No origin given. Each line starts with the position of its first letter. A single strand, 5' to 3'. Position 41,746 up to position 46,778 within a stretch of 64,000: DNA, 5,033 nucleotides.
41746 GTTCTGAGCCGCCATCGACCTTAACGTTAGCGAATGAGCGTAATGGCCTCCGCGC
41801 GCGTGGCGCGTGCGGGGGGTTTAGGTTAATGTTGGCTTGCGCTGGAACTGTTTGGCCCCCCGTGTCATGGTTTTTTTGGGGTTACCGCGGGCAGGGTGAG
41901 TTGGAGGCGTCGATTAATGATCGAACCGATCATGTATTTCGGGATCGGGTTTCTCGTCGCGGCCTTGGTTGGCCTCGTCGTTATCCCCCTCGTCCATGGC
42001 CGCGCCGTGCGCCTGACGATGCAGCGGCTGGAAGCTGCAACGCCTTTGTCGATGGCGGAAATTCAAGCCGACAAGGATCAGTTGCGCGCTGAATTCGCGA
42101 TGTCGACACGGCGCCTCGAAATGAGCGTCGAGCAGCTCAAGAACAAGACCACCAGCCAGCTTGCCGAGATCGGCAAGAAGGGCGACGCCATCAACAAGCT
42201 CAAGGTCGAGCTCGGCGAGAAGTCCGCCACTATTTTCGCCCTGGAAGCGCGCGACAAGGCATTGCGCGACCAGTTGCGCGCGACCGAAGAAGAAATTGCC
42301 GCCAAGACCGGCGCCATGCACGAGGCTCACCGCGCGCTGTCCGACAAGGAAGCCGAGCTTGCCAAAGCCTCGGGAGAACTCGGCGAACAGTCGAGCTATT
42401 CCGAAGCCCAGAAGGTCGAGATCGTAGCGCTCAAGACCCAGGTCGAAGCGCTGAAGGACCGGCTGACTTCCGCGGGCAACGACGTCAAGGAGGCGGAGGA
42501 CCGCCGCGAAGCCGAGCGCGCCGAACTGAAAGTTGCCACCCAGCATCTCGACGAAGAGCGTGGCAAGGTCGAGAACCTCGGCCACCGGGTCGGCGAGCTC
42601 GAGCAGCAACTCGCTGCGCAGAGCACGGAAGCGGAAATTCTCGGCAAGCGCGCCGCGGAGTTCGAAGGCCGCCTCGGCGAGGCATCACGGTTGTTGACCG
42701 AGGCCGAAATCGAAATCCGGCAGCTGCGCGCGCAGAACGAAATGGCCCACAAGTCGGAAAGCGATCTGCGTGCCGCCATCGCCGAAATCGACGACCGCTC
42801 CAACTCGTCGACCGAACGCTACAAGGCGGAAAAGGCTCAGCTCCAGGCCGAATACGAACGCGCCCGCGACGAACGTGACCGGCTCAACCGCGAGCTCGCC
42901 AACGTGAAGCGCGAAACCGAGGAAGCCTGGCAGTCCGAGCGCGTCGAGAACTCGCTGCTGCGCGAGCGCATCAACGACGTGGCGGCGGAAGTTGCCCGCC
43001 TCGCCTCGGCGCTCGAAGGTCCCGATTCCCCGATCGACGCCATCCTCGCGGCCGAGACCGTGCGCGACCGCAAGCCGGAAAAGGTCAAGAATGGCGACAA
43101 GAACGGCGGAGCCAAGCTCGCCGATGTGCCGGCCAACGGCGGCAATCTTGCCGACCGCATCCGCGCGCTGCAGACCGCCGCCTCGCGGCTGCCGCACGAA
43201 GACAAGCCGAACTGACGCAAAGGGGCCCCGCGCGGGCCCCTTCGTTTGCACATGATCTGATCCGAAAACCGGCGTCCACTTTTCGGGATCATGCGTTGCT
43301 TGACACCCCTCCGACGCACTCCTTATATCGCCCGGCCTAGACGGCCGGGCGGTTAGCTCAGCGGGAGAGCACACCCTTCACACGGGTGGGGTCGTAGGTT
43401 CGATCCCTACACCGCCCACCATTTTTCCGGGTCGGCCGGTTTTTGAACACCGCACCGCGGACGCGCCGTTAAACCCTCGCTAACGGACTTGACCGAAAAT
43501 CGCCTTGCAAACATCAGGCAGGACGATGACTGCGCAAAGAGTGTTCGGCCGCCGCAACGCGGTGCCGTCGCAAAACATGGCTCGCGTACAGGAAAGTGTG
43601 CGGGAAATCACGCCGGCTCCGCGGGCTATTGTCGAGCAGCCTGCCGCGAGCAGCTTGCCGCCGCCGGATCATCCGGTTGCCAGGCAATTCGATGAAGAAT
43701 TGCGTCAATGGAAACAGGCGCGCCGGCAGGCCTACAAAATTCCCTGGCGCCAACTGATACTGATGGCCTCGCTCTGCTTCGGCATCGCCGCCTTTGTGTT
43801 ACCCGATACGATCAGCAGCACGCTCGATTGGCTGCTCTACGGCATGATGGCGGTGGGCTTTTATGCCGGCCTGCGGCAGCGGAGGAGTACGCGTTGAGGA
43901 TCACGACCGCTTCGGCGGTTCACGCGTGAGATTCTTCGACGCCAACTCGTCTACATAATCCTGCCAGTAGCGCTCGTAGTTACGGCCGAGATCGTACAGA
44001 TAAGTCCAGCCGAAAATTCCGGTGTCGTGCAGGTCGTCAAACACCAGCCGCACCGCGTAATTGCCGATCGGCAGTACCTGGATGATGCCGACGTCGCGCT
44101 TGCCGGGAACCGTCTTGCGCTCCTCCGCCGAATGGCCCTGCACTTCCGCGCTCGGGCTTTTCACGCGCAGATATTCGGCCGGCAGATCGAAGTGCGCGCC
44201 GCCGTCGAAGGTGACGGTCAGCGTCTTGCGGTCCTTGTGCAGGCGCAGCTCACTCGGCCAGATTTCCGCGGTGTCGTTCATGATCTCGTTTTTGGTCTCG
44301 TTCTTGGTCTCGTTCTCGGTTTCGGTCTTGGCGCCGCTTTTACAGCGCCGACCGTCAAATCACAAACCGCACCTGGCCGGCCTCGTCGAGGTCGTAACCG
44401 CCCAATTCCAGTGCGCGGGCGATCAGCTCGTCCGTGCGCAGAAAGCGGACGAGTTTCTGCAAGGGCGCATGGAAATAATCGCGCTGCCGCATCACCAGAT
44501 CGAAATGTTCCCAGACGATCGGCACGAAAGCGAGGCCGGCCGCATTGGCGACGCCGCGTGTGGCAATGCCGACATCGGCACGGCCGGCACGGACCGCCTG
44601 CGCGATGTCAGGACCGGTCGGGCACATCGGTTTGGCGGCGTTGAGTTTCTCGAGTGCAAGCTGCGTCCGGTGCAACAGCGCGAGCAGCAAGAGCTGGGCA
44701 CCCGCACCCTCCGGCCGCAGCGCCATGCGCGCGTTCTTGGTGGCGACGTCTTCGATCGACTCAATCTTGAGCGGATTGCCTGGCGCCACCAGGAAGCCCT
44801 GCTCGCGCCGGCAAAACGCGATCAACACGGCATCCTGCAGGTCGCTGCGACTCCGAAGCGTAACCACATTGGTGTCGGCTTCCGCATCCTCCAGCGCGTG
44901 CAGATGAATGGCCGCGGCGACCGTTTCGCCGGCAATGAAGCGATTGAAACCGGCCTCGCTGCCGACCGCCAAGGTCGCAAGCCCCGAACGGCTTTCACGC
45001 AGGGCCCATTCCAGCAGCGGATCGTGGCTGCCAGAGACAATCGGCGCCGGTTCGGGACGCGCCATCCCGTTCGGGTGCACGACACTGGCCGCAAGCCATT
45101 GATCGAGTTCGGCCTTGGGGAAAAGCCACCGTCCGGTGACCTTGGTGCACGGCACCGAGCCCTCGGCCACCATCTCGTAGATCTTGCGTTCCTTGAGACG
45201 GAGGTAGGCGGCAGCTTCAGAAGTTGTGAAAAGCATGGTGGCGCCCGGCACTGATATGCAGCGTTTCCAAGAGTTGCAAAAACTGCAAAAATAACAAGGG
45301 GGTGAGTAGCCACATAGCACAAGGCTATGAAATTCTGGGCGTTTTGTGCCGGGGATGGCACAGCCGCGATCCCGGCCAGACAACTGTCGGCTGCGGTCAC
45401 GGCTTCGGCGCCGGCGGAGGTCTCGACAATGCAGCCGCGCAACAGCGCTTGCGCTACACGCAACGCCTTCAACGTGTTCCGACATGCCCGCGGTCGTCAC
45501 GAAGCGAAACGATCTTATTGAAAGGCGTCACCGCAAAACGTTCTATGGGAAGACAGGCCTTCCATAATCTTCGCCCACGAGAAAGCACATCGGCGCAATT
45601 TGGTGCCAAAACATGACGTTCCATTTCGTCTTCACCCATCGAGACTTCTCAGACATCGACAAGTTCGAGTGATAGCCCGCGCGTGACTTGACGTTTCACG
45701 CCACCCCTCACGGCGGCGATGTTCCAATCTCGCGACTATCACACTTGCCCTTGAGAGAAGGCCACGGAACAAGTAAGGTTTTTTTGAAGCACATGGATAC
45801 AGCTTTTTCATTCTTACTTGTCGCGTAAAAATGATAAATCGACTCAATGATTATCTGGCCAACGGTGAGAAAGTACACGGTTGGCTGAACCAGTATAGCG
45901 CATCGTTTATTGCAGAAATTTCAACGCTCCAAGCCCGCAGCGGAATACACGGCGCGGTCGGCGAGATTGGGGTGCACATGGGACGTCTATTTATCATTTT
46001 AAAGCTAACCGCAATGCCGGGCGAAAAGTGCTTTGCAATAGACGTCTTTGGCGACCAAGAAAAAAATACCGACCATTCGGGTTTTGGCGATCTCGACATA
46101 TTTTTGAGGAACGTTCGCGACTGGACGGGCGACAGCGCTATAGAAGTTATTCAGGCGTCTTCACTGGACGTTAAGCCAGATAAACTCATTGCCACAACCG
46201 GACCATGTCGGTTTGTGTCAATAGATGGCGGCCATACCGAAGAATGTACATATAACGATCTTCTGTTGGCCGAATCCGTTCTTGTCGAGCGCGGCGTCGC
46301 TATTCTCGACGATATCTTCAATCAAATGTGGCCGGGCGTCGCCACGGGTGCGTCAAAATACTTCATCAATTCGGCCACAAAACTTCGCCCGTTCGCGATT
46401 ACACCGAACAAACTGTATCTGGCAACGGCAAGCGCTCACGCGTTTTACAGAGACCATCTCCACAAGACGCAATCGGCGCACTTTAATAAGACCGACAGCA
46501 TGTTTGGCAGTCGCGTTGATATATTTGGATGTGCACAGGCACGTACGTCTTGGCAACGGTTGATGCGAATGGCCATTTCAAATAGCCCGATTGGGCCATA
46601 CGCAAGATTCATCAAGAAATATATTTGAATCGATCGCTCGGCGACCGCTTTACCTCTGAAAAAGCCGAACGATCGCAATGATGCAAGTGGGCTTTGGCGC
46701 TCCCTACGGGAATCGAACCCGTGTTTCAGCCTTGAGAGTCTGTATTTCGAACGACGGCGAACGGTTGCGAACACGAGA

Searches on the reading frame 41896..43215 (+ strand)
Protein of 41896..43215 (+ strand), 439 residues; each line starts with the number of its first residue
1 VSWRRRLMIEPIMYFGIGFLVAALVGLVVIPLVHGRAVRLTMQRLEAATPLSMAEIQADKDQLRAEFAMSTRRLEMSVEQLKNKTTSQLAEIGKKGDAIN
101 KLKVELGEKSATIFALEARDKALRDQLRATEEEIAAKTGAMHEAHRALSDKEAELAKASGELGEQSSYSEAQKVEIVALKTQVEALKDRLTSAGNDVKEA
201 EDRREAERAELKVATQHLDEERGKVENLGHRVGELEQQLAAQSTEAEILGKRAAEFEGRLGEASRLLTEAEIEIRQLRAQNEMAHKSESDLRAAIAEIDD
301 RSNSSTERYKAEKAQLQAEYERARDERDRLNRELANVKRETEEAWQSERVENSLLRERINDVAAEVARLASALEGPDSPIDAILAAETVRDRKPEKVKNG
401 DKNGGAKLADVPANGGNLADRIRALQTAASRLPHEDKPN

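Call 69: search_protein_families(library=pfam, proteins=[window:41896-43215:+], max_evalue=0.001)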
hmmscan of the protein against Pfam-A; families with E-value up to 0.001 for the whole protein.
window:41896-43215:+ (439 aa): 2 families
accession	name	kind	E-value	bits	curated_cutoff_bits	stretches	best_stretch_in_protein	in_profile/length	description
PF19220.6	Rod_CreS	-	5.5e-07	29.4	100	0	176-364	22-213/359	Crescentin, rod domain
PF06818.20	Fez1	-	4.7e-05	24.4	34.4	0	172-349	29-163/199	Fez1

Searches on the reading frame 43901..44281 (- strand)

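Call 69: search_protein_families(library=pfam, proteins=[window:43901-44281:-], max_evalue=0.001)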
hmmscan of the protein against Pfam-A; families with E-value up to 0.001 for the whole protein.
window:43901-44281:- (126 aa): 1 family
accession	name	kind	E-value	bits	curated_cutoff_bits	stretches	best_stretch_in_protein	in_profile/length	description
PF06155.17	GBBH-like_N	-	7.7e-27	94.3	22.8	1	13-96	2-85/85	Gamma-butyrobetaine hydroxylase-like, N-terminal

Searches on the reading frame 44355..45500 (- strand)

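Call 6: search_protein_families(library=pfam, proteins=[window:44355-45500:-], max_evalue=0.01)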
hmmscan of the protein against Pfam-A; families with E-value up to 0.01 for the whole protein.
window:44355-45500:- (381 aa): 3 families
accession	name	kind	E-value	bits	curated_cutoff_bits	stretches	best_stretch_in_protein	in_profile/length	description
PF12727.12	PBP_like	-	1.1e-46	158.8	27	1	170-355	9-193/193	PBP superfamily domain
PF12728.13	HTH_17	-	1.6e-13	51.1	27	1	90-138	1-49/51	Helix-turn-helix domain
PF13531.11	SBP_bac_11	-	3.8e-07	30.6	25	1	227-330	74-182/227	Bacterial extracellular solute-binding protein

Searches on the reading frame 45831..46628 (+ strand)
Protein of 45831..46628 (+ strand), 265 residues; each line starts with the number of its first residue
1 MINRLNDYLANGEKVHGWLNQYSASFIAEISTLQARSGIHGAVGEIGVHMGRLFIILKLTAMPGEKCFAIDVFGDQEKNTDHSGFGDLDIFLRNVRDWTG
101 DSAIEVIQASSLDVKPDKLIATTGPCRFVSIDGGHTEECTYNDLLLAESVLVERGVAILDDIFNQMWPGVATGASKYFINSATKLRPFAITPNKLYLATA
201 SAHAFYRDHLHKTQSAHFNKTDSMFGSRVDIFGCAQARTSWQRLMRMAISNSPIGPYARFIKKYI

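Call 6: search_protein_families(library=pfam, proteins=[window:45831-46628:+], max_evalue=0.01)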
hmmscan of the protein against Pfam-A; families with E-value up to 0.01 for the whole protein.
window:45831-46628:+ (265 aa): 1 family
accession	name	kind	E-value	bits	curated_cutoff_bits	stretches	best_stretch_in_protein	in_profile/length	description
PF13578.12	Methyltransf_24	-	3.3e-10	41.2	26.3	1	45-162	2-105/105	Methyltransferase domain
